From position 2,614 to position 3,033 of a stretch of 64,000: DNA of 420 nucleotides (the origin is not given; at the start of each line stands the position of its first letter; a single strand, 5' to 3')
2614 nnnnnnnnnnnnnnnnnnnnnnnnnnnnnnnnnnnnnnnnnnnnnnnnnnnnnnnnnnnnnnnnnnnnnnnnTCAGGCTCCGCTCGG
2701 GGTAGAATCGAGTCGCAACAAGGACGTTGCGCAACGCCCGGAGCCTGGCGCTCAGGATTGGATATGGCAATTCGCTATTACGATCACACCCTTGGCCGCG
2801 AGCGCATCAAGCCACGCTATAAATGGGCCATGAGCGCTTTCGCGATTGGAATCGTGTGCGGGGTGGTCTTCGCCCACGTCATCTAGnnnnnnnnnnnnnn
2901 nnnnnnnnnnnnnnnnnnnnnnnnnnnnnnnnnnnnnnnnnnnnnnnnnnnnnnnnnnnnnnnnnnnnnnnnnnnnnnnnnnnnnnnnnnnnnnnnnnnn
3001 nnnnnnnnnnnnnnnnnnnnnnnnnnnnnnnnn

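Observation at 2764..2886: Family of ~40-aa single-TM proteins (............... ... WAxxxF-TM), copy 1, invisible to the >=60-aa ORF track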

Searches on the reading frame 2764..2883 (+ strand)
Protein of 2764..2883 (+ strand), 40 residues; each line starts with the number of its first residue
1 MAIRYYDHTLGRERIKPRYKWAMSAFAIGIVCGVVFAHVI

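Call 3: search_protein_families(library=pfam, proteins=[window:2764-2883:+], max_evalue=10)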
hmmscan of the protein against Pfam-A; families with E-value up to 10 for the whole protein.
seq(40 aa): 0 families

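Call 4: search_protein_families(library=ncbifam, proteins=[window:2764-2883:+], max_evalue=10)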
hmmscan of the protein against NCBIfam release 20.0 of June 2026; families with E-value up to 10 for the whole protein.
seq(40 aa): 1 family
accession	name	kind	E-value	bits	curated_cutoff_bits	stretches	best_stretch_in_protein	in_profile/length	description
NF002318.0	PRK01253.1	equivalog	0.14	11.9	55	1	3-31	18-46/55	preprotein translocase subunit Sec61beta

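Call 7: find_homologous_proteins(query=window:2764-2883:+, max_evalue=0.01)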
Query seq(40 aa) (40 aa): 5 proteins with E <= 0.01 among 5 candidates.
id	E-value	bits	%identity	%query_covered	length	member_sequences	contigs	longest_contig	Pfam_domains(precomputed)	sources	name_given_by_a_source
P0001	4.7e-20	86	100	100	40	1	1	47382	-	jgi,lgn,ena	-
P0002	8.9e-16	73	80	100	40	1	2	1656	-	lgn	-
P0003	5.5e-15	70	75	100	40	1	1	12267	-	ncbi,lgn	-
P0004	1.1e-12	63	68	100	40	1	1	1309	-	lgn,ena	-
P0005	3.6e-8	50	62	98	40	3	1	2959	-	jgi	-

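Call 11: find_encoding_contigs(protein=P0003, flank=6000, max_places=4)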
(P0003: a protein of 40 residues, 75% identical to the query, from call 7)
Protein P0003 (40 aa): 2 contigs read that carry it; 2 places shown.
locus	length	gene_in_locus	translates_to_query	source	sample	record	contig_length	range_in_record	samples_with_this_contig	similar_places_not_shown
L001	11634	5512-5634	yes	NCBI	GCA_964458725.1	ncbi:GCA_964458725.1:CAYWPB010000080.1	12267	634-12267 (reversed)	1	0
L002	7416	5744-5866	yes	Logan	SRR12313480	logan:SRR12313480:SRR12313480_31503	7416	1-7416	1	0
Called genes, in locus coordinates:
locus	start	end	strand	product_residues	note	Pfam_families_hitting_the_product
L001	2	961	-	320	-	?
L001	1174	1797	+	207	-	PF00440:TetR_N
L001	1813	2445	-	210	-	PF13577:SnoaL_4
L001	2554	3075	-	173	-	PF13577:SnoaL_4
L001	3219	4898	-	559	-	PF09286:Pro-kuma_activ, PF00082:Peptidase_S8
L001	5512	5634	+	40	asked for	-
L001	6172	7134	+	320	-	-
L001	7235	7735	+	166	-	PF14534:DUF4440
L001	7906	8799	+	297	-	PF01965:DJ-1_PfpI, PF17124:ThiJ_like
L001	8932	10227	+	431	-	-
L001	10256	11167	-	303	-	PF00126:HTH_1, PF03466:LysR_substrate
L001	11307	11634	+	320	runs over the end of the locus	?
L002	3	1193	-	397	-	?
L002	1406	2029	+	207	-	PF00440:TetR_N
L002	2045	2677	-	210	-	PF13577:SnoaL_4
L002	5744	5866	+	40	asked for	-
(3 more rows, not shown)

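Call 13: find_related_loci(query=A1, collection=genome_contigs, flank=5000)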
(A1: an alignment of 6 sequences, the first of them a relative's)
Query A1 (40 aa) in genome_contigs; peptide patterns used: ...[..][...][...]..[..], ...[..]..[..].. (x = any residue, [..] = any of these).
22 stretches matched a pattern; 6 encode a relative of the query (tblastn E <= 1e-3); 6 distinct loci.
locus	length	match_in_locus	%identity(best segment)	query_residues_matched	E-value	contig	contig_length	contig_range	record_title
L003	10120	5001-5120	75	1-40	1e-19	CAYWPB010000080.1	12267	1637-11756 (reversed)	MAG TPA_asm: uncultured Nevskia sp. isolate SRP273308_co1_128 genome assembly, contig: NODE_6621_length_12267_cov_7.0809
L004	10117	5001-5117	56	1-39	2e-13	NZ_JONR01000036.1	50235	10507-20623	Nevskia soli DSM 19509 BP26DRAFT_scaffold00033.33_C, whole genome shotgun sequence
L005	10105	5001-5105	69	1-35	4e-13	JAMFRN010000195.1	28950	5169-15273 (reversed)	MAG: Nevskia soli isolate NGEE_A_bin8 k127_1482365, whole genome shotgun sequence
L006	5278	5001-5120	53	1-40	1e-10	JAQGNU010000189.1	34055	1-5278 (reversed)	MAG: Nevskia sp. isolate RYN_595 scaffold_1111977, whole genome shotgun sequence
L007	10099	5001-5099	48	3-35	1e-6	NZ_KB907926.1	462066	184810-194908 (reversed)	Solimonas variicoloris DSM 15731 H149DRAFT_scaffold00002.2, whole genome shotgun sequence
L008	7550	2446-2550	43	4-35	8e-5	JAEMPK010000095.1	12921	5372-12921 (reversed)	MAG: Pyrobaculum sp. isolate 2016_B02_str_C_12 c_000000000257, whole genome shotgun sequence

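Call 24: search_protein_representatives(alignment_id=A1)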
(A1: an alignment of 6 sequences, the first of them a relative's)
Query: 6 sequences, 40 profile positions. Proteins with E-value up to 0.001 (for the whole library): 78; up to 1e-10: 12; up to 1e-30: 0. The best 78 are listed.
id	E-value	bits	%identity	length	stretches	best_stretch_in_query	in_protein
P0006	1.6e-17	79.2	-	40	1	1-39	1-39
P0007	7.3e-17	77.0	-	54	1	1-40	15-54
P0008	1.8e-12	63.0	-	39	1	2-40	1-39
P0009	3.8e-12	61.9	-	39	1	2-38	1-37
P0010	8.7e-12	60.8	-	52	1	2-40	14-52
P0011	1.3e-11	60.3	-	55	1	2-40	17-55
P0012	1.4e-11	60.1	-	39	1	2-40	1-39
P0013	2.1e-11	59.6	-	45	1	1-38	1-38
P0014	3.5e-11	58.8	-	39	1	2-40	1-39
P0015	5.4e-11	58.3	-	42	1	3-40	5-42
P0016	6.0e-11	58.1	-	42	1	1-37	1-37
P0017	7.9e-11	57.7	-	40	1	1-40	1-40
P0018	1.2e-10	57.1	-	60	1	3-39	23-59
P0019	2.2e-10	56.3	-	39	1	2-40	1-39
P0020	2.3e-10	56.2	-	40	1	1-35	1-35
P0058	4.9e-06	42.4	-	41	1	1-35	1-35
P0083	9.4e-04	35.1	-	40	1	10-39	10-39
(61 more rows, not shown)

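Call 29: find_homologous_proteins(query=A2, max_evalue=0.001)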
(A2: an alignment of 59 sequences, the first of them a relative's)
Query A2 (59 sequences) (40 aa, profile of the alignment): 115 proteins with E <= 0.001 among 1059 candidates.
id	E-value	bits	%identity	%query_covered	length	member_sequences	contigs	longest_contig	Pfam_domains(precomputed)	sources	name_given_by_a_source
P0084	8.6e-17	78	58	95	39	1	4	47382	-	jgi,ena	jgi:hypothetical protein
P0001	9.1e-17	78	100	100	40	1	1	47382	-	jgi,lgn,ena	-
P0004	1.1e-16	78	68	100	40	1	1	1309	-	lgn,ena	-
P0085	3.9e-16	76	58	60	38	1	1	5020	-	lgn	-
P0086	4.4e-16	76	55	95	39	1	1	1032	-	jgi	jgi:hypothetical protein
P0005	6.4e-16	76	62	98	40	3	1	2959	-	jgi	-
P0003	7.4e-16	75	75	100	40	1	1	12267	-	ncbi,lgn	-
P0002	7.6e-16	75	80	100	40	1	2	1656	-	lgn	-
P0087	1.4e-15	74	59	93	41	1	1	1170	-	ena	-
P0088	1.7e-15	74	55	95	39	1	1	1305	-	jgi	jgi:hypothetical protein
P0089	2.0e-15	74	48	100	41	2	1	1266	-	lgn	-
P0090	2.1e-15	74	54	93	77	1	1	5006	-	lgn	-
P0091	3.6e-15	73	46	93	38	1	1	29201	-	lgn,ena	-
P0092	4.5e-15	73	51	93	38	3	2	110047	-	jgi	jgi:hypothetical protein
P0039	5.5e-15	73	40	88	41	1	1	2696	-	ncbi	-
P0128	2.2e-13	67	44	90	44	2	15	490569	-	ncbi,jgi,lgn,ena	jgi:hypothetical protein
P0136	8.0e-13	66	53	95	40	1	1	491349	-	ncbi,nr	ncbi:hypothetical protein [Solimonas terrae]|nr:hypothetical protein [Solimonas terrae]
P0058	2.7e-11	61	42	83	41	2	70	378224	-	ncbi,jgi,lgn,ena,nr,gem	ncbi:MAG: hypothetical protein VX836_13550 [Pseudomonadota bacterium]|jgi:hypothetical protein|nr:hy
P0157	7.3e-11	59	42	90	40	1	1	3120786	-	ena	-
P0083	4.0e-9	54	41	43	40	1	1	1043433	-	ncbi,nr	ncbi:hypothetical protein [Stagnimonas aquatica]|nr:hypothetical protein [Stagnimonas aquatica]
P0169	8.7e-9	53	38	80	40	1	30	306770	-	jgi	jgi:hypothetical protein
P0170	2.2e-8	51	43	88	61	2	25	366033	-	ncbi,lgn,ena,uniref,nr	ncbi:MAG: hypothetical protein ABF271_15570 [Abyssibacter sp.]|uniref:hypothetical protein n=1 Tax=A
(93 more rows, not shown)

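Call 30: find_encoding_contigs(protein=P0136, flank=5000, max_places=2)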
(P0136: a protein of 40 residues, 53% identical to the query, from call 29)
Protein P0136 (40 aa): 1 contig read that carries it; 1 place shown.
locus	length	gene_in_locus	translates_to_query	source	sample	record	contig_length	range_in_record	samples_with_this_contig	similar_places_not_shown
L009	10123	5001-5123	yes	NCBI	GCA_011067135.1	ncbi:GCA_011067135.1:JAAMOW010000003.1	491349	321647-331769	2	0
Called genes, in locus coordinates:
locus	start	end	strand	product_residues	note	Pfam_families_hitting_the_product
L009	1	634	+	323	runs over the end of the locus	PF00753:Lactamase_B, PF19583:ODP (weak)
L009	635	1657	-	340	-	PF01594:AI-2E_transport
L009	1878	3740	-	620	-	PF02129:Peptidase_S15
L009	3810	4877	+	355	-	PF10023:Aminopep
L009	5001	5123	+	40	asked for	-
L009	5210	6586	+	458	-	PF01406:tRNA-synt_1e, PF01921:tRNA-synt_1f (faint), PF09334:tRNA-synt_1g (faint), PF09190:DALR_2, PF23493:CysS_C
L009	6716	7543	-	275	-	PF00376:MerR (weak), PF13411:MerR_1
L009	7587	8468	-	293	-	PF10118:Metal_hydrol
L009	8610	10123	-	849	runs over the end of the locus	PF04945:YHS, PF24273:TRASH_HVO_1752_C (faint), PF04945:YHS, PF19335:HMBD, PF00122:E1-E2_ATPase, PF00702:Hydrolase, PF08282:Hydrolase_3 (faint)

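Call 31: find_encoding_contigs(protein=P0083, flank=5000, max_places=2)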
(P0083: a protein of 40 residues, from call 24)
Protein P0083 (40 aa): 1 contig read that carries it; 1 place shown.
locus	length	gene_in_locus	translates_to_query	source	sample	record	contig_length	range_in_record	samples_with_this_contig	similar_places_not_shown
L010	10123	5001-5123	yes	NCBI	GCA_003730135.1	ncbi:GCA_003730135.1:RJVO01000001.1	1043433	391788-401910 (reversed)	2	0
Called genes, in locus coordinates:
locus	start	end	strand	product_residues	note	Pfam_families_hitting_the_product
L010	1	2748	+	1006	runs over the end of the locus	PF01833:TIG, PF00353:HemolysinCabind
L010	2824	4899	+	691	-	PF13229:Beta_helix, PF00353:HemolysinCabind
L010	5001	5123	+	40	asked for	-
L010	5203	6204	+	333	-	PF08239:SH3_3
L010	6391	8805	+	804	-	PF07715:Plug, PF00593:TonB_dep_Rec_b-barrel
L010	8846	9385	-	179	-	PF00072:Response_reg, PF02954:HTH_8, PF13556:HTH_30 (faint)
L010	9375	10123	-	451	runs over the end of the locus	PF25323:6TM_PilS, PF02518:HATPase_c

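Call 32: find_encoding_contigs(protein=P0170, flank=5000, max_places=2)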
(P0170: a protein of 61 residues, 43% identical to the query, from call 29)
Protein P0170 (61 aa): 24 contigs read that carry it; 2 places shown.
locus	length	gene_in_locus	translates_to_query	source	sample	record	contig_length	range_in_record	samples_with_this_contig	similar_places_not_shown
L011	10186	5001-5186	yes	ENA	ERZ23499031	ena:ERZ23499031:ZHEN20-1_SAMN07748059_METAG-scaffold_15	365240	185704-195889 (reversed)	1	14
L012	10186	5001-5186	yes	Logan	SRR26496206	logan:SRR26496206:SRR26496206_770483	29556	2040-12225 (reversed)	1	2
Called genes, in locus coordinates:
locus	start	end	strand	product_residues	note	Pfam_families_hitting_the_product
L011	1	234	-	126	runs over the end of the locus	PF02261:Asp_decarbox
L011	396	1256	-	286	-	PF02569:Pantoate_ligase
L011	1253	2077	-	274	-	PF02548:Pantoate_transf, PF13714:PEP_mutase (faint), PF01177:Asp_Glu_race (weak)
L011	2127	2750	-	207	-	PF01712:dNK, PF02223:Thymidylate_kin (faint), PF13238:AAA_18 (faint), PF13671:AAA_33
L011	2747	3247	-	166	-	PF01288:HPPK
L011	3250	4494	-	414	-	PF01743:PolyA_pol, PF12627:PolyA_pol_RNAbd, PF12626:PolyA_pol_arg_C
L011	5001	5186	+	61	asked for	-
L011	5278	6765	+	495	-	PF00089:Trypsin, PF13365:Trypsin_2, PF00595:PDZ, PF13180:PDZ_2, PF17820:PDZ_6, PF00595:PDZ (weak), PF13180:PDZ_2, PF17820:PDZ_6 (weak)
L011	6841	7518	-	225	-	PF00293:NUDIX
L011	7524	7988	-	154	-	-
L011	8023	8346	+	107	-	PF06271:RDD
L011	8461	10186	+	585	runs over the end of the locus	PF00150:Cellulase, PF00553:CBM_2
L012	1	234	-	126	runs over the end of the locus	PF02261:Asp_decarbox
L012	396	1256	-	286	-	PF02569:Pantoate_ligase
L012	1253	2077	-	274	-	PF02548:Pantoate_transf, PF13714:PEP_mutase (faint), PF01177:Asp_Glu_race (weak)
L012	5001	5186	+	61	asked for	-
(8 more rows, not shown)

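Call 37: find_encoding_contigs(protein=P0084, flank=4000, max_places=6)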
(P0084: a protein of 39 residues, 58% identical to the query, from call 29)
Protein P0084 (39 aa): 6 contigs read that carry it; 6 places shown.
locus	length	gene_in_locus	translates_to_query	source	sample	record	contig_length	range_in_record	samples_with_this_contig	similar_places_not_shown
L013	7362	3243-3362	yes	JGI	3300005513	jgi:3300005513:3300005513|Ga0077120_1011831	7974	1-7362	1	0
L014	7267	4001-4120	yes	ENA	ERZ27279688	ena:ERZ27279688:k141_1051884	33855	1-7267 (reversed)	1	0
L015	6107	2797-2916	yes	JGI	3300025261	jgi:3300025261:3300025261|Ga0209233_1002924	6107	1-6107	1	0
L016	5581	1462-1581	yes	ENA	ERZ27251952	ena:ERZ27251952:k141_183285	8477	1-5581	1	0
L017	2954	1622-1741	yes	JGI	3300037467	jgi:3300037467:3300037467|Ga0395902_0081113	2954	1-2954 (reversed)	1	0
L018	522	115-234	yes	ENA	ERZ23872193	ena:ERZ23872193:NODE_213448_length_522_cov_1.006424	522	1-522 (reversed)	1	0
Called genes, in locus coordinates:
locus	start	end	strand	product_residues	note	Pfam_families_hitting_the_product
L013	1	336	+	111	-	?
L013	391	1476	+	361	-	PF01636:APH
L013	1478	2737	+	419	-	PF02771:Acyl-CoA_dh_N, PF02770:Acyl-CoA_dh_M, PF00441:Acyl-CoA_dh_1, PF08028:Acyl-CoA_dh_2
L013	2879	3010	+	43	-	-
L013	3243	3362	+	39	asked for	-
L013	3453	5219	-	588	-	PF00884:Sulfatase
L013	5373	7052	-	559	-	-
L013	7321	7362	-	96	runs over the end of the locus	PF03992:ABM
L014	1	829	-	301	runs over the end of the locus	PF00126:HTH_1, PF03466:LysR_substrate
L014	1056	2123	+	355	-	PF01636:APH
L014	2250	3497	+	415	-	PF02771:Acyl-CoA_dh_N, PF02770:Acyl-CoA_dh_M, PF00441:Acyl-CoA_dh_1, PF08028:Acyl-CoA_dh_2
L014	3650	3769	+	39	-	-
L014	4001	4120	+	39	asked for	-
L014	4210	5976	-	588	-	PF00884:Sulfatase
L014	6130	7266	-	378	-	?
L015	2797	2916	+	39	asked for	-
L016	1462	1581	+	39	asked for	-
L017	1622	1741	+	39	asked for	-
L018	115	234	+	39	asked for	-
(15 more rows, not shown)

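Call 48: search_protein_families(library=pfam, proteins=[L005:5286-6788:+, L001:5845-7131:+, L007:2202-4574:-, L007:5199-6827:-], max_evalue=0.00001)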
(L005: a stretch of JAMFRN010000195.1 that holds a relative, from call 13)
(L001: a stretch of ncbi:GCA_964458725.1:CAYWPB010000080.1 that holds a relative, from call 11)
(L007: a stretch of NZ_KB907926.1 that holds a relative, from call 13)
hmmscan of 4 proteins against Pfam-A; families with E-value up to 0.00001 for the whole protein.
L005:5286-6788:+ (501 aa): 0 families

L001:5845-7131:+ (429 aa): 0 families

L007:2202-4574:- (791 aa): 2 families
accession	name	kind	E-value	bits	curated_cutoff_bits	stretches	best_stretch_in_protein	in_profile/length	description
PF04185.19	Phosphoesterase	-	1e-116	390.5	23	1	126-526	1-355/356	Phosphoesterase family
PF05506.17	PLipase_C_C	-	1.7e-50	170.3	24.4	2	600-687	2-80/80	Bacterial phospholipase C, C-terminal domain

L007:5199-6827:- (543 aa): 4 families
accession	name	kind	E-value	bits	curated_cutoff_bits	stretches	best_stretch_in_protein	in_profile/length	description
PF24947.1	PGM1_C_vert_fung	-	3.7e-41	141.1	27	1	409-540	1-138/138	Phosphoglucomutase-1, C-terminal domain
PF02878.22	PGM_PMM_I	-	8.8e-29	100.4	22.5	1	14-152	2-136/138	Phosphoglucomutase/phosphomannomutase, alpha/beta/alpha domain I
PF02880.22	PGM_PMM_III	-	8.5e-24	84.3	20.7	1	295-404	2-112/115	Phosphoglucomutase/phosphomannomutase, alpha/beta/alpha domain III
PF02879.22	PGM_PMM_II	-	5.4e-11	43.4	29.3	1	184-286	2-99/103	Phosphoglucomutase/phosphomannomutase, alpha/beta/alpha domain II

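Call 50: search_solved_structures(query=A2, max_evalue=10, show_alignments=2)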
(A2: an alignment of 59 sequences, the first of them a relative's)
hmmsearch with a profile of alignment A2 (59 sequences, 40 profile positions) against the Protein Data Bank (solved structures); distinct sequences matched with E-value up to 10: 4.
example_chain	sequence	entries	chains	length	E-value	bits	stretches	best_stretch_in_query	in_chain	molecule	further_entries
3azr_A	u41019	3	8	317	0.13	15.3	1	16-31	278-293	Endoglucanase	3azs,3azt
3amg_A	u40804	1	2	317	0.13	15.3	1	16-31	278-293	Endoglucanase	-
3amc_A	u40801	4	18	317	0.13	15.3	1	16-31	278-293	Endoglucanase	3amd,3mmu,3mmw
8gqi_A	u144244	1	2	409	2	11.4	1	9-36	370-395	Thiolase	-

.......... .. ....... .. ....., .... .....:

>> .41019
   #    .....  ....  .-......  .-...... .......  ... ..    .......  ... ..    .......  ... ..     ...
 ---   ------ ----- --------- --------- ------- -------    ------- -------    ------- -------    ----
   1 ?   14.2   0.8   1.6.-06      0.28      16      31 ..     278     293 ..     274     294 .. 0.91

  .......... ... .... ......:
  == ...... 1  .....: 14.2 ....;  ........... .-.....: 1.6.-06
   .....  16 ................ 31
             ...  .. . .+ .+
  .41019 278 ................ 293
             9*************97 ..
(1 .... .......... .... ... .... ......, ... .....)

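Call 51: predict_structure(alignment_id=A2)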
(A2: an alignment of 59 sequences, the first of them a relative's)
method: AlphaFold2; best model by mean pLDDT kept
length: 40 residues; sequences in the alignment: 59
mean_pLDDT: 87.8   pTM: 0.46
mean pLDDT of the five models: 87.8, 85.0, 84.4, 82.5, 82.5
residues with pLDDT >= 90: 19; 70-90: 20; 50-70: 1; < 50: 0
segments of 3 or more residues with pLDDT < 50: none
pLDDT, mean of each block of 10 residues (from residue 1): 77 83 95 96
secondary structure, 60 per line:
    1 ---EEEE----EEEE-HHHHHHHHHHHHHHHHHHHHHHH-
elements in order: E4-7 E12-15 H17-39

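Call 58: fold_search(model_id=the predicted structure, library=pdb)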
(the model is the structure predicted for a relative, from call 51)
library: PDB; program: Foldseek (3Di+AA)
matches with E <= 10: 12; with E <= 0.001: 0
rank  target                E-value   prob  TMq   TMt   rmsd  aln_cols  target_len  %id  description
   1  1xjt                  3.5e+00  0.44  0.53  0.13   0.9        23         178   26  Crystal structure of active form of P1 phage endolysin Lyz (released 2005-01-11)
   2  1xju_A                4.4e+00  0.38  0.52  0.14   0.7        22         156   27  Crystal structure of secreted inactive form of P1 phage endolysin Lyz (released 2005-01-11)
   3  1xju_B                5.8e+00  0.28  0.51  0.14   0.7        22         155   27  Crystal structure of secreted inactive form of P1 phage endolysin Lyz (released 2005-01-11)
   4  3wkn_H                8.4e+00  0.09  0.32  0.38   1.5        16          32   25  Crystal structure of the artificial protein AFFinger p17 (AF.p17) complexed with Fc fragment of human IgG (released 2014-10-29)
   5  1xu1_T                9.0e+00  0.18  0.32  0.32   0.5        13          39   31  The crystal structure of APRIL bound to TACI (released 2004-11-09)
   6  5wb8_A                9.0e+00  0.18  0.37  0.03   1.0        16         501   19  Crystal structure of the epidermal growth factor receptor extracellular region in complex with epigen (released 2017-10-18)
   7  9mn8_E                9.0e+00  0.11  0.44  0.02   1.9        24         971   17  Structure of the human mitochondrial transcription initiation transitional complex, TC8 (released 2025-08-06)
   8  3tr4_A                9.7e+00  0.20  0.32  0.08   0.4        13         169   31  Structure of an inorganic pyrophosphatase (ppa) from Coxiella burnetii (released 2011-10-19)
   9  3tr4_F                9.7e+00  0.20  0.32  0.08   0.4        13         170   31  Structure of an inorganic pyrophosphatase (ppa) from Coxiella burnetii (released 2011-10-19)
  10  8fcj_H                9.7e+00  0.12  0.34  0.05   1.2        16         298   19  Cryo-EM structure of Cascade-DNA (P23) complex in type I-B CAST system (released 2023-08-09)
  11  6h4j_A                9.7e+00  0.12  0.32  0.03   1.7        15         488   20  Usp25 catalytic domain (released 2019-03-27)
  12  3mzw_A                9.7e+00  0.12  0.37  0.03   1.2        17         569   18  HER2 extracelluar region with affinity matured 3-helix affibody ZHER2:342 (released 2010-07-28)

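Call 60: search_protein_families(library=padloc, proteins=[window:2764-2883:+], max_evalue=1)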
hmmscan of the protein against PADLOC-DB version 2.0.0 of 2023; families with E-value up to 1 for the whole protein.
seq(40 aa): 0 families

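Call 61: search_protein_families(library=phrogs, proteins=[window:2764-2883:+], max_evalue=1)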
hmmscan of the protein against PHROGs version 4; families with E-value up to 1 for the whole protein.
seq(40 aa): 1 family
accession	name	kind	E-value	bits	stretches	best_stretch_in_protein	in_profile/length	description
phrog_1172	-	unknown function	0.15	13.8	1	16-39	10-32/57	-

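Call 62: find_encoding_contigs(protein=P0058, flank=4000, max_places=2)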
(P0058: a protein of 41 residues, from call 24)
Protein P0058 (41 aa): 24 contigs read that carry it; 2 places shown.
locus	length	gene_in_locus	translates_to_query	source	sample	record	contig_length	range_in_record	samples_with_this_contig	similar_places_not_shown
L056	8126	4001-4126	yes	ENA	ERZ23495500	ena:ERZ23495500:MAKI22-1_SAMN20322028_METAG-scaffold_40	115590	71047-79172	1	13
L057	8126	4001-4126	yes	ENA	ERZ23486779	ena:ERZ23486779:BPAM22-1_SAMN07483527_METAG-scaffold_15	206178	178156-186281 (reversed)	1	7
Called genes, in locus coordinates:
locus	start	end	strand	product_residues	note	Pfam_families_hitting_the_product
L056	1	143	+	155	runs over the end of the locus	PF01584:CheW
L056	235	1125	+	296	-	PF00196:GerE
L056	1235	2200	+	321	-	PF00753:Lactamase_B, PF19583:ODP (weak)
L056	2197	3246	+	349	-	PF10023:Aminopep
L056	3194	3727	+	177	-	-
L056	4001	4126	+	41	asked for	-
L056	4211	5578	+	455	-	PF01406:tRNA-synt_1e, PF09334:tRNA-synt_1g (weak), PF09190:DALR_2, PF23493:CysS_C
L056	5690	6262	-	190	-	PF03352:Adenine_glyco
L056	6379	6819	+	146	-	PF01322:Cytochrom_C_2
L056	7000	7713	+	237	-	PF01292:Ni_hydr_CYTB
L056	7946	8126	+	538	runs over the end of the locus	PF01663:Phosphodiest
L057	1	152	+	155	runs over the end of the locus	PF01584:CheW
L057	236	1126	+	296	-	PF00196:GerE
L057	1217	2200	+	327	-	PF00753:Lactamase_B, PF19583:ODP (weak)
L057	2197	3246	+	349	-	PF10023:Aminopep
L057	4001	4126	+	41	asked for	-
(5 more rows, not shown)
